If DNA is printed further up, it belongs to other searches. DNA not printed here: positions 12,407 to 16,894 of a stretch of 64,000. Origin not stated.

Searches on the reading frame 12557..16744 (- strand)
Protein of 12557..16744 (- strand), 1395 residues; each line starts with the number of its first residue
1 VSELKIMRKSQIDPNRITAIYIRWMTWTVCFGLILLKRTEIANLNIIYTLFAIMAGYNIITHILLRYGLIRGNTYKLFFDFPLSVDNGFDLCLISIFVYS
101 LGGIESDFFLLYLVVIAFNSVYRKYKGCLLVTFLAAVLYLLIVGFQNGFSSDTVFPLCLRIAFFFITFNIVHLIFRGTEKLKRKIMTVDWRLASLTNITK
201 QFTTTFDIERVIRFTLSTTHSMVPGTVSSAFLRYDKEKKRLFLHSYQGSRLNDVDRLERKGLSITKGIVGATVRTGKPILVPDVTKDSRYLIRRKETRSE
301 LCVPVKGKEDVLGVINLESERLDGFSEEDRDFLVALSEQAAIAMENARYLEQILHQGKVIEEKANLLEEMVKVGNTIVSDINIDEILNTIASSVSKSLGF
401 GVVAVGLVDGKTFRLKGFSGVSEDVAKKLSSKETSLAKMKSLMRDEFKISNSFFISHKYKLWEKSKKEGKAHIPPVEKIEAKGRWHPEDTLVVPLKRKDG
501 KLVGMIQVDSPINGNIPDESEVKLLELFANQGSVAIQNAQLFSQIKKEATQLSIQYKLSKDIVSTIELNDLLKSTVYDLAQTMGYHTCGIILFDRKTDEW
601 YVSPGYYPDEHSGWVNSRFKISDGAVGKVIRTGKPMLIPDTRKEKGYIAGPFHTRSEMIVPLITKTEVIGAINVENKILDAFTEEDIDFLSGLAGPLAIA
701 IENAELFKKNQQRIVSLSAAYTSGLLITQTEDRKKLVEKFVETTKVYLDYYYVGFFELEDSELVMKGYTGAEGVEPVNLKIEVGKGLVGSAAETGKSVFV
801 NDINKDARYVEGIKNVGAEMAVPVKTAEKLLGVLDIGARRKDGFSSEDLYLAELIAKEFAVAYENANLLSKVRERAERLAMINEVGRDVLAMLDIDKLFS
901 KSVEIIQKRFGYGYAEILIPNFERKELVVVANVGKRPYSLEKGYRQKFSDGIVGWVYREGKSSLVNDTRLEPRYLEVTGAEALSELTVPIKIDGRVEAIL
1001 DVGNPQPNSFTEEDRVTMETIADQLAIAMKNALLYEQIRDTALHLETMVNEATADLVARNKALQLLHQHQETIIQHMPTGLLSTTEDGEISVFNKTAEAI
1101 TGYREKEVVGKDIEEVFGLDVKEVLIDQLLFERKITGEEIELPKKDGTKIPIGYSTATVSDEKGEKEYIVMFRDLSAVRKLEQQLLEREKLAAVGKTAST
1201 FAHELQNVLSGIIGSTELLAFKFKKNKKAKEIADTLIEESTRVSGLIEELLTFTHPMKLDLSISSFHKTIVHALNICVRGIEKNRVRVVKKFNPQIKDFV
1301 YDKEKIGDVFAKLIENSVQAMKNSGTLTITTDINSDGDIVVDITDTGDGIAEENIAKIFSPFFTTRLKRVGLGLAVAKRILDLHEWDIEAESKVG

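Call 9: search_protein_families(library=ncbifam, proteins=[window:12557-16744:-])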
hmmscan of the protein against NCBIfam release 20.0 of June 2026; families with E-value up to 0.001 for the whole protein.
window:12557-16744:- (1395 aa): 81 families (the best 25 are shown)
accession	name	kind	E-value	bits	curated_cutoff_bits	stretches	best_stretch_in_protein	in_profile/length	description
NF008468.0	PRK11360.1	equivalog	4.7e-67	226.7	646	1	1061-1395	261-597/616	two-component system sensor histidine kinase AtoS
NF007688.0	PRK10364.1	equivalog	2.5e-43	148.5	479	1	1176-1394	222-439/460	two-component system sensor histidine kinase ZraS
NF052574.1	HisKinEspCMyxo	equivalog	9.4e-33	113.4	1200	1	1085-1395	303-626/785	serine histidine kinase EspC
NF046044.1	PnpS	equivalog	1.1e-32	113.6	400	1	1019-1395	6-380/390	two-component system histidine kinase PnpS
NF041777.1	sens_FixL_Rhizob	equivalog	5.5e-30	104.4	850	1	1060-1392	115-467/485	sensor protein FixL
NF010411.0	PRK13837.1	equivalog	1.5e-27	96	647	1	1168-1395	424-664/828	two-component system VirA-like sensor kinase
NF053867.1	SprKinKinDBac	equivalog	3.6e-26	91.7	775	1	1180-1393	272-484/500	sporulation kinase KinD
NF033092.0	HK_WalK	equivalog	4.6e-26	91.5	725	1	1045-1394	235-582/594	cell wall metabolism sensor histidine kinase WalK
TIGR02966.1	phoR_proteo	equivalog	6.7e-26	91.1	334.2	1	1068-1395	6-324/333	phosphate regulon sensor histidine kinase PhoR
TIGR01817.1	nifA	equivalog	2e-25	89.6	528.85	3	551-715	3-170/534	nif-specific transcriptional activator NifA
NF052573.1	HisKinEspAMyxo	equivalog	2.1e-24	85.6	1400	1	1052-1395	239-600/755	serine histidine kinase EspA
NF008293.1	PRK11073.1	equivalog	3.7e-24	85.6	240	1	1068-1393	7-335/349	nitrogen regulation protein NR(II)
NF008283.0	PRK11061.1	equivalog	1.4e-23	83.1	583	2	193-351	3-161/748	phosphoenolpyruvate--protein phosphotransferase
NF046020.1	HisKinCckABruc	equivalog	3.7e-23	81.3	1000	1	1159-1394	445-695/868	cell cycle histidine kinase CckA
NF038348.1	T2SS_HK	subfamily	1.9e-22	79.4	450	1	1233-1395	401-562/574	histidine kinase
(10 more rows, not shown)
